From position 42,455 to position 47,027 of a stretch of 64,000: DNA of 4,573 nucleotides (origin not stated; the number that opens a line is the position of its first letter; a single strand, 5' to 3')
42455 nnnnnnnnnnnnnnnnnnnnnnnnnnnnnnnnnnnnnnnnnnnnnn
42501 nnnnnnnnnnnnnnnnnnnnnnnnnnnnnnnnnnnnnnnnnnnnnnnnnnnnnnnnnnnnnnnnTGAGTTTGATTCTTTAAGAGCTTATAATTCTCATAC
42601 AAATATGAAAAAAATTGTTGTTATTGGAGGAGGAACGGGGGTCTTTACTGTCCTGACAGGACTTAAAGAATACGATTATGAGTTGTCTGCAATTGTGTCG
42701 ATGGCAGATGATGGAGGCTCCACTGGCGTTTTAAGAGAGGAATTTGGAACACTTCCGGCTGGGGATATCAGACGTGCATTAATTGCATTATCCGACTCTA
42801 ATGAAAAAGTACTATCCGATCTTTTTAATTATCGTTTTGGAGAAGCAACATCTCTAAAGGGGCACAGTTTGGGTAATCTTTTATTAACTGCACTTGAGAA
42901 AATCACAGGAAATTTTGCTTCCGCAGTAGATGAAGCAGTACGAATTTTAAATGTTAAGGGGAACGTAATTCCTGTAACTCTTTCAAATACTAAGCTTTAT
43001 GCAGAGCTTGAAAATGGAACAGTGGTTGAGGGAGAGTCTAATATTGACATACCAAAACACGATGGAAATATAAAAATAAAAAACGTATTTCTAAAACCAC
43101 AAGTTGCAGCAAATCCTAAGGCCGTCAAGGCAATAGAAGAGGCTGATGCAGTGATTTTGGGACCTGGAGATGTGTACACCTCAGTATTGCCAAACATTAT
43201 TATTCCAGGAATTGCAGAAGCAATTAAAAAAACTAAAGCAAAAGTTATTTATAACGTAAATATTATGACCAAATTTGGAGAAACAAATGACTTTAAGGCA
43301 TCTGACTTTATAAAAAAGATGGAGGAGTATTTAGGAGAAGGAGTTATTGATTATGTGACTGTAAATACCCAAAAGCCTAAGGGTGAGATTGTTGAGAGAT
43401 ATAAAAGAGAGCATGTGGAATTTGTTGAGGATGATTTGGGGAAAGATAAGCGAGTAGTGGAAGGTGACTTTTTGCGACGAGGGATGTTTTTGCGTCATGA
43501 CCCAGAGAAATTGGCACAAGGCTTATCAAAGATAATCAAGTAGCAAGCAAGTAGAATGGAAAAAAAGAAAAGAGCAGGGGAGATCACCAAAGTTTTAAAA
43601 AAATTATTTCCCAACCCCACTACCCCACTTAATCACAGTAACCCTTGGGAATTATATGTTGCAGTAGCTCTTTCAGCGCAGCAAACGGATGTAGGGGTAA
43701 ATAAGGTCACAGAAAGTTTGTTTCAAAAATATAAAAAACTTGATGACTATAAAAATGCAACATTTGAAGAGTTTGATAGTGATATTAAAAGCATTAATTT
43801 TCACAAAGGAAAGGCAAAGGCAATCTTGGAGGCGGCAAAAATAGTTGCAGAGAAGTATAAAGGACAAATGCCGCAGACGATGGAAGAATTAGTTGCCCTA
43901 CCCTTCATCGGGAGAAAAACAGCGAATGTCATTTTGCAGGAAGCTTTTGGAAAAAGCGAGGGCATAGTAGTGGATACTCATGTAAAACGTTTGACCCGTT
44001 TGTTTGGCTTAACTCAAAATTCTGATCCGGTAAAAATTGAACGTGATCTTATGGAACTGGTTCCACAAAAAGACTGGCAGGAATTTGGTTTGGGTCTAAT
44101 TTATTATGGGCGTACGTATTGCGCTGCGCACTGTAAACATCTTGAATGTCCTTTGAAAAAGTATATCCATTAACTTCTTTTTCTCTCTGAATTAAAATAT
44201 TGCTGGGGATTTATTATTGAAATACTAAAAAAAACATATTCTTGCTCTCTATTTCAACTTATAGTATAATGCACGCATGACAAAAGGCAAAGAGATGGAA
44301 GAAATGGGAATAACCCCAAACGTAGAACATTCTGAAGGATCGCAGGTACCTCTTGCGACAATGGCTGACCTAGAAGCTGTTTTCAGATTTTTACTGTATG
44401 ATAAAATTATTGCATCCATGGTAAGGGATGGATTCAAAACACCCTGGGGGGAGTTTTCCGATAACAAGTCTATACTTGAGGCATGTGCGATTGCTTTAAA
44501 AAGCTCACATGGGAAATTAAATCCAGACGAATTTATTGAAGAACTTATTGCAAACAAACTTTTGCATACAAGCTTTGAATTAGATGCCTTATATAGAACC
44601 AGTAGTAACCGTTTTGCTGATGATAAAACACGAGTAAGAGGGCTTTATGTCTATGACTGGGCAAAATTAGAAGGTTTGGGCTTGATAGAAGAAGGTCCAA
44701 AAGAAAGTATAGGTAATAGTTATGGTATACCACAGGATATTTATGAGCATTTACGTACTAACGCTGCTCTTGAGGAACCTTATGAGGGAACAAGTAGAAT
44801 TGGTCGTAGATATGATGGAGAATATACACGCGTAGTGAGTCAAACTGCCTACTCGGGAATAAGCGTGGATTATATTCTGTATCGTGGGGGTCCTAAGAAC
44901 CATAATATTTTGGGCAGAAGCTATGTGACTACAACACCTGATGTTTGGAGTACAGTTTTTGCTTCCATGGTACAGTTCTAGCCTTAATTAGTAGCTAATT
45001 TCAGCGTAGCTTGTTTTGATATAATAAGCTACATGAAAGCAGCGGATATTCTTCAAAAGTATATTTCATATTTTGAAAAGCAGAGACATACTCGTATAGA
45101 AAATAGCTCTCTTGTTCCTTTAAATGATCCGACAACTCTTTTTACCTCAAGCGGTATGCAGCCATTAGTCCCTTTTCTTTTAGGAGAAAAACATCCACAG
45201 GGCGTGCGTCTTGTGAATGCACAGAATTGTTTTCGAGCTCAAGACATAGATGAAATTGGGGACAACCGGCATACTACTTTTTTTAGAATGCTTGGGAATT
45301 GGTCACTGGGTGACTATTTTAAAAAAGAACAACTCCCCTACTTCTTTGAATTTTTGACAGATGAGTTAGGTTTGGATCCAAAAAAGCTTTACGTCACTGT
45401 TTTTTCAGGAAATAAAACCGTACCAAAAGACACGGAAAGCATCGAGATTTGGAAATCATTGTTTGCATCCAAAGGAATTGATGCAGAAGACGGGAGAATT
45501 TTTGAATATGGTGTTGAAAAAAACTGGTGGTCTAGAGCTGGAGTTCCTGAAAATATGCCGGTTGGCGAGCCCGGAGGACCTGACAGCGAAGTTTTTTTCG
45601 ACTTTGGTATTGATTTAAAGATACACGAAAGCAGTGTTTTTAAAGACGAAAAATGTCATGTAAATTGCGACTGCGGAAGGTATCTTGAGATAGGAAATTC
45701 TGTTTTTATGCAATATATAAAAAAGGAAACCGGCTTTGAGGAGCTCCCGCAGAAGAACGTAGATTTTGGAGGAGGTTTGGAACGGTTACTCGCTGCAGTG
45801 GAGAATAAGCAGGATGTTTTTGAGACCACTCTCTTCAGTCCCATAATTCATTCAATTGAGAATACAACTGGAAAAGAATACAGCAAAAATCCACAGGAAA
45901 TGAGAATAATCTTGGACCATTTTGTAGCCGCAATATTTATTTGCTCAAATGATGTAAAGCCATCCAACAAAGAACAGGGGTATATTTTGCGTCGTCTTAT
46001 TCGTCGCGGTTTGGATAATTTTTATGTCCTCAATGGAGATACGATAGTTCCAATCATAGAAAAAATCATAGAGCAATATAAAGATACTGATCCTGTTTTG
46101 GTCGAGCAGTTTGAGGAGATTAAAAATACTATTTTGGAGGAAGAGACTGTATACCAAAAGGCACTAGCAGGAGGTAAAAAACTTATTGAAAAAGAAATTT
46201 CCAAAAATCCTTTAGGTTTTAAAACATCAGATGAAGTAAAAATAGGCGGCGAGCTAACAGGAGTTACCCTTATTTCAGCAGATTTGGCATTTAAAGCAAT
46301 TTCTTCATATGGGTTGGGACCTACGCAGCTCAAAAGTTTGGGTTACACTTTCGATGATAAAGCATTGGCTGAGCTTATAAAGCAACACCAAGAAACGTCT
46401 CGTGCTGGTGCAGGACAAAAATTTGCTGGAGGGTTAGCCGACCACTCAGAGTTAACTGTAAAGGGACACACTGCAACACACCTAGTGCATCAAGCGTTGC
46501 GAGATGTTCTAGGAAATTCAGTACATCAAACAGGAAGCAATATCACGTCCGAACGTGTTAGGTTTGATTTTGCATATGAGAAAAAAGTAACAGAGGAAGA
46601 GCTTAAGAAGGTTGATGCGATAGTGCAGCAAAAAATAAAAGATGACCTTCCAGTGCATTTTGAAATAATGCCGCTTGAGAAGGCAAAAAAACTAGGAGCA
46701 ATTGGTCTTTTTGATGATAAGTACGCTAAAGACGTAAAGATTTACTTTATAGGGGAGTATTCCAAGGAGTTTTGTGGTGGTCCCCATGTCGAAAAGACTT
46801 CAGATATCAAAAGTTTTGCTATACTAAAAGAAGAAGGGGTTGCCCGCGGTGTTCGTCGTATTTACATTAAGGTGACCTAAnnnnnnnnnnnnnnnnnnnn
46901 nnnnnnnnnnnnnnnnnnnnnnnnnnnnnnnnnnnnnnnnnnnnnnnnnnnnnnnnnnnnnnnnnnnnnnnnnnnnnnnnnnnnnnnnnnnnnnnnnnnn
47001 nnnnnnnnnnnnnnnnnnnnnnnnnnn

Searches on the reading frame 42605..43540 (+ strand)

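Call 12: search_protein_families(library=pfam, proteins=[window:42605-43540:+], max_evalue=0.001)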
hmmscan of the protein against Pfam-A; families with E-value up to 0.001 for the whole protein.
window:42605-43540:+ (312 aa): 1 family
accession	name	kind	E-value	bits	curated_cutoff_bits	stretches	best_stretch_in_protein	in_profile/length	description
PF01933.23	CofD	-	2.3e-96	322.8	30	1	4-280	1-276/290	2-phospho-L-lactate transferase CofD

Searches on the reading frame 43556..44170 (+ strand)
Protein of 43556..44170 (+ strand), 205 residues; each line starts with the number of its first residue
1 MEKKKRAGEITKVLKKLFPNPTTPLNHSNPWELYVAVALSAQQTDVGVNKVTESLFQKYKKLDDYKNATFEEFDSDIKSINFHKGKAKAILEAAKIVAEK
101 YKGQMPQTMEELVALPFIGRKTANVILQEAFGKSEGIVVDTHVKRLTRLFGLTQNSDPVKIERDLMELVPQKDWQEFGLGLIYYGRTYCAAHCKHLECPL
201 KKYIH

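Call 59: search_protein_families(library=pfam, proteins=[window:43556-44170:+], max_evalue=0.00001)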
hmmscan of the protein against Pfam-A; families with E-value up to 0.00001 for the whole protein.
window:43556-44170:+ (205 aa): 2 families
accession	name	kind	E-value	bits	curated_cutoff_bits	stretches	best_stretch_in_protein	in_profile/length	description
PF00730.31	HhH-GPD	-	1.5e-20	74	26.2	1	35-171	1-108/108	HhH-GPD superfamily base excision DNA repair protein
PF00633.29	HHH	-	3.3e-07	30.3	24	1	100-128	1-29/30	Helix-hairpin-helix motif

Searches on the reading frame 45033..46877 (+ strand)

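Call 59: search_protein_families(library=pfam, proteins=[window:45033-46877:+], max_evalue=0.00001)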
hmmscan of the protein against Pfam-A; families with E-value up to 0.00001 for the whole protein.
window:45033-46877:+ (615 aa): 2 families
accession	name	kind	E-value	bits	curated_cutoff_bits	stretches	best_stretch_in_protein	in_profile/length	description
PF01411.24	tRNA-synt_2c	-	5.7e-92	309.4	30.3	1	6-463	2-435/552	tRNA synthetases class II (A)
PF07973.19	tRNA_SAD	-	3.8e-17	62.4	24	1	568-611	1-44/44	Threonyl and Alanyl tRNA synthetase second additional domain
